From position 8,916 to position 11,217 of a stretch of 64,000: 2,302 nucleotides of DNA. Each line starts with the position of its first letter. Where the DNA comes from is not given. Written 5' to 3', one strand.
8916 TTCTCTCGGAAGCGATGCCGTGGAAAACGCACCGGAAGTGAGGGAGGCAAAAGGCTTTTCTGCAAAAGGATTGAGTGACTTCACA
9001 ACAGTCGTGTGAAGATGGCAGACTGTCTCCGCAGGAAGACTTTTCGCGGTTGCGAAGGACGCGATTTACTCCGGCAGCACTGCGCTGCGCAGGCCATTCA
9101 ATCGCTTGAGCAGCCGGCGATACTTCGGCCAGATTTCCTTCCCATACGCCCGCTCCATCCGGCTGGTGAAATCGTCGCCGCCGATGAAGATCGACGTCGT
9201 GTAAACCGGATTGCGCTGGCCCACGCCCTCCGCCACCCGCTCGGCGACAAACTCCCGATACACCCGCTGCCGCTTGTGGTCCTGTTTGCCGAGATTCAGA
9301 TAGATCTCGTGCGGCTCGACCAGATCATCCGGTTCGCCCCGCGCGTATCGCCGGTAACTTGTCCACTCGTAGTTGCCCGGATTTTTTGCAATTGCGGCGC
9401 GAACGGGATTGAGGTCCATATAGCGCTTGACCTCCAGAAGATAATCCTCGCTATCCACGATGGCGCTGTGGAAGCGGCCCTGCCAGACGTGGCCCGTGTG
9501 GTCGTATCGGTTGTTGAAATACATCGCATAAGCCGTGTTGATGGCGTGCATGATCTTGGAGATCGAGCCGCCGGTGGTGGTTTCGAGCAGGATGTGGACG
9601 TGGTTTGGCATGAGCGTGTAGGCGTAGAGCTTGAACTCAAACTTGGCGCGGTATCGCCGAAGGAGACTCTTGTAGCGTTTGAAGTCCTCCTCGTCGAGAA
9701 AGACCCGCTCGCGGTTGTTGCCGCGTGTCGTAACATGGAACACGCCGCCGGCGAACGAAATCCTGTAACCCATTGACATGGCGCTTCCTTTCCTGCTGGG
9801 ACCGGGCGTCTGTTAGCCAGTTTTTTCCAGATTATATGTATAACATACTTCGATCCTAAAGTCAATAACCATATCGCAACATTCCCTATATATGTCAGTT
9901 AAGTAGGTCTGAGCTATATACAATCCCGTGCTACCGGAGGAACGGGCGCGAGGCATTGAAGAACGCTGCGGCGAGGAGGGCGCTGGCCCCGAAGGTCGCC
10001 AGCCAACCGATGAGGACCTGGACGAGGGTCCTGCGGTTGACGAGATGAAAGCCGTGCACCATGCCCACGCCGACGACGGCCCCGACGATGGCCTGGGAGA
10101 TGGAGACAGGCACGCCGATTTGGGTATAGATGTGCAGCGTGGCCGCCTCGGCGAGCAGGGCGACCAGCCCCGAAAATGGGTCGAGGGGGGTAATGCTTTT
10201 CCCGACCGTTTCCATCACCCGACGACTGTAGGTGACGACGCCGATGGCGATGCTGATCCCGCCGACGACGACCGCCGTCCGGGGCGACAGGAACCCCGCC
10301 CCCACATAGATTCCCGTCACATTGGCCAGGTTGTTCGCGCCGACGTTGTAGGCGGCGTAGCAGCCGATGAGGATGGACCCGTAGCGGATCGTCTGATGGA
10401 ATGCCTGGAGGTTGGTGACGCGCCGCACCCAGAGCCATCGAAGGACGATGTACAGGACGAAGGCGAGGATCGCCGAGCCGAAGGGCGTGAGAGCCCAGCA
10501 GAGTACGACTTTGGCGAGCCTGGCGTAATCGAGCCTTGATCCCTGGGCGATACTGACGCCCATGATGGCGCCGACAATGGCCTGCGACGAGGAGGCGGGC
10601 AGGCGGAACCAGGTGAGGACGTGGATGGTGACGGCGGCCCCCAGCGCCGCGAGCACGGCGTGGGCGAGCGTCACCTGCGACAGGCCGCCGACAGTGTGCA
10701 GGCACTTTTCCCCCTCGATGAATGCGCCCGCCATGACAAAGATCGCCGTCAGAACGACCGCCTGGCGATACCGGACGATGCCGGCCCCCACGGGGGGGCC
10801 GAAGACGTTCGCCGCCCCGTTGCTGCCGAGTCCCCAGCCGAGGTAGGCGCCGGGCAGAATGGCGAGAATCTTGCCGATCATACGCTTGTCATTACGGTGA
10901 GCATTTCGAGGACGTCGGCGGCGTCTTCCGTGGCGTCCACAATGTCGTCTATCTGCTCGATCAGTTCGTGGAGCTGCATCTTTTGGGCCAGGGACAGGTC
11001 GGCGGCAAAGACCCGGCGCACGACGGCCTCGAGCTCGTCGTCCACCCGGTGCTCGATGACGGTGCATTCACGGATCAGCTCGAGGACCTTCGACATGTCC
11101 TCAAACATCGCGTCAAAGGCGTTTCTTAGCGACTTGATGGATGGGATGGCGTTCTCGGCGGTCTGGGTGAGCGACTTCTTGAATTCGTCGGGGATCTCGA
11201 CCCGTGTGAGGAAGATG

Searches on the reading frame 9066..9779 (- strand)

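Call 52: search_protein_families(library=pfam, proteins=[window:9066-9779:-], max_evalue=0.00001)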
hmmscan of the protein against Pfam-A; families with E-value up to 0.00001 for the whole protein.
window:9066-9779:- (237 aa): 1 family
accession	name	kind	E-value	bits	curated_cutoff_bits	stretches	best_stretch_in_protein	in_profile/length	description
PF01797.21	Y1_Tnp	-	1.8e-20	73.7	23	1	14-121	7-118/121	Transposase IS200 like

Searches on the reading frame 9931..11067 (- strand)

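Call 52: search_protein_families(library=pfam, proteins=[window:9931-11067:-], max_evalue=0.00001)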
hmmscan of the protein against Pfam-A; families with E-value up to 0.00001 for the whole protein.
window:9931-11067:- (378 aa): 1 family
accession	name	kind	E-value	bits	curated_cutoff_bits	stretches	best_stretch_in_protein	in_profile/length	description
PF01384.25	PHO4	-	4.9e-59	200.5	33.7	1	81-366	2-350/350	Phosphate transporter family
